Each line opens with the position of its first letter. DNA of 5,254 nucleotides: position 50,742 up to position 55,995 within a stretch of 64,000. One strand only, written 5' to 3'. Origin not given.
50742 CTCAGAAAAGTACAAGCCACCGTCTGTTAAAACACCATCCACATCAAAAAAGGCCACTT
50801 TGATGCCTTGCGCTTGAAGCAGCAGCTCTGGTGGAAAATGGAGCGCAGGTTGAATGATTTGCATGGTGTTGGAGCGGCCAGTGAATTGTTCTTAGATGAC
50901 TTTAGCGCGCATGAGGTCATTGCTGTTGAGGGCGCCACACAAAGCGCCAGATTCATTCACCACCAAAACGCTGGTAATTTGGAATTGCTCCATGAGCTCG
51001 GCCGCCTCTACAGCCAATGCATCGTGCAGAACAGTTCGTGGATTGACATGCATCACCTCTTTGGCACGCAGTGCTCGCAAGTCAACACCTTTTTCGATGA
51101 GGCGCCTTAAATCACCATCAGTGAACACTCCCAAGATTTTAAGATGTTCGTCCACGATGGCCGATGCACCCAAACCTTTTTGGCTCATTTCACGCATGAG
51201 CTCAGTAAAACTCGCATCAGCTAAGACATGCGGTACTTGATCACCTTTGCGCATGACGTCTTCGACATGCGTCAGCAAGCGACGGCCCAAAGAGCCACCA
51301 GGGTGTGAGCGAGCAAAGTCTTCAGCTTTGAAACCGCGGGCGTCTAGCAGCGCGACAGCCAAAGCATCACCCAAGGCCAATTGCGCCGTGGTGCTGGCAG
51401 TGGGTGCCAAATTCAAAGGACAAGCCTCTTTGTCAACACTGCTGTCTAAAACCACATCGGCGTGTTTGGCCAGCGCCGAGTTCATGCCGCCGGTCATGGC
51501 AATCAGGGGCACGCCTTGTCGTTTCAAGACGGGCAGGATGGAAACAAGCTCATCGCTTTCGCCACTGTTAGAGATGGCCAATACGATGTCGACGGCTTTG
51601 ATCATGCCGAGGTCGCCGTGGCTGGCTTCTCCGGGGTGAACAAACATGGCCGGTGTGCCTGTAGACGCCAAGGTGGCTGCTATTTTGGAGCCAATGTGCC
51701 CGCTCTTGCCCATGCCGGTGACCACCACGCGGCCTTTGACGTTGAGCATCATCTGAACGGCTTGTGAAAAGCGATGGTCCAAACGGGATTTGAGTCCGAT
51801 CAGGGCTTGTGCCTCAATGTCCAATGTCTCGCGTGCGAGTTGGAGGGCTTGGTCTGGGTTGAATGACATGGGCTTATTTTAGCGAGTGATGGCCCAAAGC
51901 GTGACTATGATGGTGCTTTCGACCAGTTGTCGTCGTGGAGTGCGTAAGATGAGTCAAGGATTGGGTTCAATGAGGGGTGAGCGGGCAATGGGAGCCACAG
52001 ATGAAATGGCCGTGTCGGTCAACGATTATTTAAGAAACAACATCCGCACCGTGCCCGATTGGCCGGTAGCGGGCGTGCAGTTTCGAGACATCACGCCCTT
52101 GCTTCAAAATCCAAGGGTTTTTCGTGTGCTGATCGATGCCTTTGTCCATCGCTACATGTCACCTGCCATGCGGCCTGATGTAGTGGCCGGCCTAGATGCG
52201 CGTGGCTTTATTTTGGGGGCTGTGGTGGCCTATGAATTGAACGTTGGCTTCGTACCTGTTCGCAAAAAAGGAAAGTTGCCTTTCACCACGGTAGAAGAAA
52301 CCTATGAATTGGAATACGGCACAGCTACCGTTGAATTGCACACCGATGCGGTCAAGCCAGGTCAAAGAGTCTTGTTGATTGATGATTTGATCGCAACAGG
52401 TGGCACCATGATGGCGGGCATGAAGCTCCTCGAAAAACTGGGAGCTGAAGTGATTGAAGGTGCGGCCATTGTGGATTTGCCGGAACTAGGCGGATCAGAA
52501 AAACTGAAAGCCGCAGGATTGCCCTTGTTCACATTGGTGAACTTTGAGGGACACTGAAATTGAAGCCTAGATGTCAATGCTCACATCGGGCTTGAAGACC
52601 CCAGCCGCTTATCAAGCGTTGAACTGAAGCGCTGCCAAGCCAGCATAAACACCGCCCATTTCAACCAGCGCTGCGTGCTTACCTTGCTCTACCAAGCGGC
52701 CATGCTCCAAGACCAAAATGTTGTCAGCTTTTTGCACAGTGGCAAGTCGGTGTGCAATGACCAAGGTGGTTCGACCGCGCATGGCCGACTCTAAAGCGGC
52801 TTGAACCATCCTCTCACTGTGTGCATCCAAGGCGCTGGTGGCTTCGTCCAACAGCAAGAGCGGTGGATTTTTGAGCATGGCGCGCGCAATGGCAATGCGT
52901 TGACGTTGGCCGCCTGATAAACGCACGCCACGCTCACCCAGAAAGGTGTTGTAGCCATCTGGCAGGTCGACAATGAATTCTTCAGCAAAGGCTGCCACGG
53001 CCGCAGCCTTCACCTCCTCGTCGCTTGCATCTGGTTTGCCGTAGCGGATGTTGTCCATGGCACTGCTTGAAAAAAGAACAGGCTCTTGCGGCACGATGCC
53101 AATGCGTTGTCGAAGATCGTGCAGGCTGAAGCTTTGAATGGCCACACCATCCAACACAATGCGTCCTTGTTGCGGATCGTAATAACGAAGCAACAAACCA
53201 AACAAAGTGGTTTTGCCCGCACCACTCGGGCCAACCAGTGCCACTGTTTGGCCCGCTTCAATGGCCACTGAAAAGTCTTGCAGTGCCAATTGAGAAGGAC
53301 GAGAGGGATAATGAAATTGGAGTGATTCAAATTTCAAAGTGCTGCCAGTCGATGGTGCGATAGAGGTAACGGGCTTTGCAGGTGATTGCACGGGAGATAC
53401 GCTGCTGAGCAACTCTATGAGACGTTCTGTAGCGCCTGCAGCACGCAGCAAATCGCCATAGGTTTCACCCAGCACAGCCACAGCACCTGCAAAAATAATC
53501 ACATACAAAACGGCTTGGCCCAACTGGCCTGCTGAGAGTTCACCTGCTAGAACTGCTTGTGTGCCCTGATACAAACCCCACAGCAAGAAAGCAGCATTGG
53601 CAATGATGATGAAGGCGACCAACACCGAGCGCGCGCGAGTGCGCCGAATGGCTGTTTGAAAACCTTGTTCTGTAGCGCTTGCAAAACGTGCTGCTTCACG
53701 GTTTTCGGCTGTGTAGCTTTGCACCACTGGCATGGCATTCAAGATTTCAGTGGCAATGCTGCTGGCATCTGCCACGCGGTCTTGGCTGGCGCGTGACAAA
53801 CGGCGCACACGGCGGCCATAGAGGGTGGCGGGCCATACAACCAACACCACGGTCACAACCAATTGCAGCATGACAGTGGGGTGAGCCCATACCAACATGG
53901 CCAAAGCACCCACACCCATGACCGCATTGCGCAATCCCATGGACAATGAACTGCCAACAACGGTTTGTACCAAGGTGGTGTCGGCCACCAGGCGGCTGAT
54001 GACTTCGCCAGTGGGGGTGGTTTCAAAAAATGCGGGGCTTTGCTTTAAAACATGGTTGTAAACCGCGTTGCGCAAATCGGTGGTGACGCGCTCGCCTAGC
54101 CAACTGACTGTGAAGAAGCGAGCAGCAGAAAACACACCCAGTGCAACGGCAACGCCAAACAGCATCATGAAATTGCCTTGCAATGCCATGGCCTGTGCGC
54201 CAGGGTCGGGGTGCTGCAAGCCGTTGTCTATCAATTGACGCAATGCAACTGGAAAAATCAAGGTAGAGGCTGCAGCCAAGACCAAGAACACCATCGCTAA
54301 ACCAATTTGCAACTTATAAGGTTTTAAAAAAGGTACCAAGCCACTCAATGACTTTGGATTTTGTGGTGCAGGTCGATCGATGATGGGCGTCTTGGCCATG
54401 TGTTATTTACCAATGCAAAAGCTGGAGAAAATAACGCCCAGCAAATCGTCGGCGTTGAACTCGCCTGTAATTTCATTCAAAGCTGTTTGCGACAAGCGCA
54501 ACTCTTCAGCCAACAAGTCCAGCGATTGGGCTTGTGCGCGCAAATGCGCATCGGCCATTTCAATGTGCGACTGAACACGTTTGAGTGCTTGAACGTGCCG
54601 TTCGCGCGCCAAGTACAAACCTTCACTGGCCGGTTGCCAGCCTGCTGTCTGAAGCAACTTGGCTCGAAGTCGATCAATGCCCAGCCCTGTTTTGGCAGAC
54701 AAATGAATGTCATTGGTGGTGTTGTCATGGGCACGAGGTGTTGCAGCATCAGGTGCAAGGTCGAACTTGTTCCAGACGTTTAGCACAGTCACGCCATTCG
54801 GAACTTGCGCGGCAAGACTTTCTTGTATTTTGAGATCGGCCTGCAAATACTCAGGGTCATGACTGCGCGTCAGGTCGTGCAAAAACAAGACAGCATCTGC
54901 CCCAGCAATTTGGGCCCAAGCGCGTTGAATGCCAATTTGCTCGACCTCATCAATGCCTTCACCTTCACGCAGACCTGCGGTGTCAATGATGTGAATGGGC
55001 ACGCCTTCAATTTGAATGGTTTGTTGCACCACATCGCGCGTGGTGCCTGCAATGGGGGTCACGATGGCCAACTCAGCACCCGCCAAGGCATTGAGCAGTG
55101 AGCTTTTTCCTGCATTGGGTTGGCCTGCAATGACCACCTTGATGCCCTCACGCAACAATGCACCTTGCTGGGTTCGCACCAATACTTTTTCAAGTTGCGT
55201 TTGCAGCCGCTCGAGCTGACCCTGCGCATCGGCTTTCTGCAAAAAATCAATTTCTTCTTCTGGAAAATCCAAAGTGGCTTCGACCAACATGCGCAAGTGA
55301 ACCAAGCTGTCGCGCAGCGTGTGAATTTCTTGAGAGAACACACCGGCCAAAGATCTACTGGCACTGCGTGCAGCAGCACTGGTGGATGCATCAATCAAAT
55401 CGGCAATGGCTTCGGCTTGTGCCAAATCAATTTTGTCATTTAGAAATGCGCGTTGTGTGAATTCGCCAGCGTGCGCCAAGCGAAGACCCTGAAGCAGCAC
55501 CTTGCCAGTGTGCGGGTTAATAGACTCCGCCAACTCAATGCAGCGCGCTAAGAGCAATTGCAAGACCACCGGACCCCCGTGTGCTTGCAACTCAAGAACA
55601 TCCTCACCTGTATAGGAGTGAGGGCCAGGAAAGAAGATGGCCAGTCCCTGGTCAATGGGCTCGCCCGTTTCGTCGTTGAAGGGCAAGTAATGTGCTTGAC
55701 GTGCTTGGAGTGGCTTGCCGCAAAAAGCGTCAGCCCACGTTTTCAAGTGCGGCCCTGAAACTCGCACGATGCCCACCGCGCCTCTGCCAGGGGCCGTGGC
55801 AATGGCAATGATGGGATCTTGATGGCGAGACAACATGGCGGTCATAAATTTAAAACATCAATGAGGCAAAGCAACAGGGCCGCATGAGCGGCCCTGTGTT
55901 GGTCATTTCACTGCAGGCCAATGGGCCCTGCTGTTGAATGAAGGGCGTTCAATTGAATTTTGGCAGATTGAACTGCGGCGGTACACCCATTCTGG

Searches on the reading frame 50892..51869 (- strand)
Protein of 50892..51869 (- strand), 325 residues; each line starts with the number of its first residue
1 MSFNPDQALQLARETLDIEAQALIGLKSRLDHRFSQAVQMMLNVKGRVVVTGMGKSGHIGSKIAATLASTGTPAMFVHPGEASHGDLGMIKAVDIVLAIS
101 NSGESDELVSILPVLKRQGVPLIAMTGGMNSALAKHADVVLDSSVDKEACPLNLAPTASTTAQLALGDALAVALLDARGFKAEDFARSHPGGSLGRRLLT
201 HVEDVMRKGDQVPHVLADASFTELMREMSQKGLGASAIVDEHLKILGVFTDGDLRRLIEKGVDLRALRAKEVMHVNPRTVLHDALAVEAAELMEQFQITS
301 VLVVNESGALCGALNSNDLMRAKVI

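Call 17: search_protein_families(library=pfam, proteins=[window:50892-51869:-], max_evalue=0.00001)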
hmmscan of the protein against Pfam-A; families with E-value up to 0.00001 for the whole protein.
window:50892-51869:- (325 aa): 2 families
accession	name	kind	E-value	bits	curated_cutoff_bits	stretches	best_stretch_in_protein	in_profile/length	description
PF01380.27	SIS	-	4.1e-30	104.7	25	1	42-173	2-131/131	SIS domain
PF00571.33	CBS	-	3.2e-18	66.2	24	2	202-259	1-56/57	CBS domain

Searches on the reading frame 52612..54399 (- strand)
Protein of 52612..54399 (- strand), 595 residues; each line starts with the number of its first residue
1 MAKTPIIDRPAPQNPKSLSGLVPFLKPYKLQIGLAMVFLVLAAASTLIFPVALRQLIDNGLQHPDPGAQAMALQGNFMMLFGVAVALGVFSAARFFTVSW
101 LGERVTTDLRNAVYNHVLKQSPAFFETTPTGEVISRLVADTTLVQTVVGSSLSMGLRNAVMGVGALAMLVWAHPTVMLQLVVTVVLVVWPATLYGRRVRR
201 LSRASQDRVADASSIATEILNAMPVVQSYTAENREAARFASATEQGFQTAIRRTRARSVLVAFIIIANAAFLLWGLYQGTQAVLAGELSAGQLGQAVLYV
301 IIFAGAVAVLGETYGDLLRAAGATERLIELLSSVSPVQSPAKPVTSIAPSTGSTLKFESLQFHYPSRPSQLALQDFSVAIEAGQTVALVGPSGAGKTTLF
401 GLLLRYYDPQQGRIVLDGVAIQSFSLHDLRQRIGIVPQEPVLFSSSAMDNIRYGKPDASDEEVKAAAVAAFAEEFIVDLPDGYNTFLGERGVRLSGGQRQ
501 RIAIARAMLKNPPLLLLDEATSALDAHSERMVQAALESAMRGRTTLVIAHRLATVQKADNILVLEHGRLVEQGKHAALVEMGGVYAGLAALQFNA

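Call 17: search_protein_families(library=pfam, proteins=[window:52612-54399:-], max_evalue=0.00001)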
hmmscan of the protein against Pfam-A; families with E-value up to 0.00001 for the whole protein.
window:52612-54399:- (595 aa): 3 families
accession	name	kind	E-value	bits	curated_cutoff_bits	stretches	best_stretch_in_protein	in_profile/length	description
PF00664.28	ABC_membrane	-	6.3e-50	170.8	28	1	33-307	2-274/274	ABC transporter transmembrane region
PF00005.33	ABC_tran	-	8.4e-34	117.5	25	1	373-522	1-137/137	ABC transporter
PF02463.25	SMC_N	-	2.3e-08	34.2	40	1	413-564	110-211/220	RecF/RecN/SMC N terminal domain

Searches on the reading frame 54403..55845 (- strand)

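Call 17: search_protein_families(library=pfam, proteins=[window:54403-55845:-], max_evalue=0.00001)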
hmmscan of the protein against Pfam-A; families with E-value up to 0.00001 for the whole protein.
window:54403-55845:- (480 aa): 4 families
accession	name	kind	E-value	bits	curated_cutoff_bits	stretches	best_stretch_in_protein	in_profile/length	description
PF12631.12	MnmE_helical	-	2.3e-59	201.5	40.1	1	141-477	1-211/211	MnmE helical domain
PF10396.14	TrmE_N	-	5.5e-36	123.8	29.8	1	12-138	2-117/117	GTP-binding protein TrmE N-terminus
PF01926.29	MMR_HSR1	-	3e-24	85.8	21.9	1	236-357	1-110/113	50S ribosome-binding GTPase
PF02421.24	FeoB_N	-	7.7e-08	32.5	27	1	236-296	2-61/156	Ferrous iron transport protein B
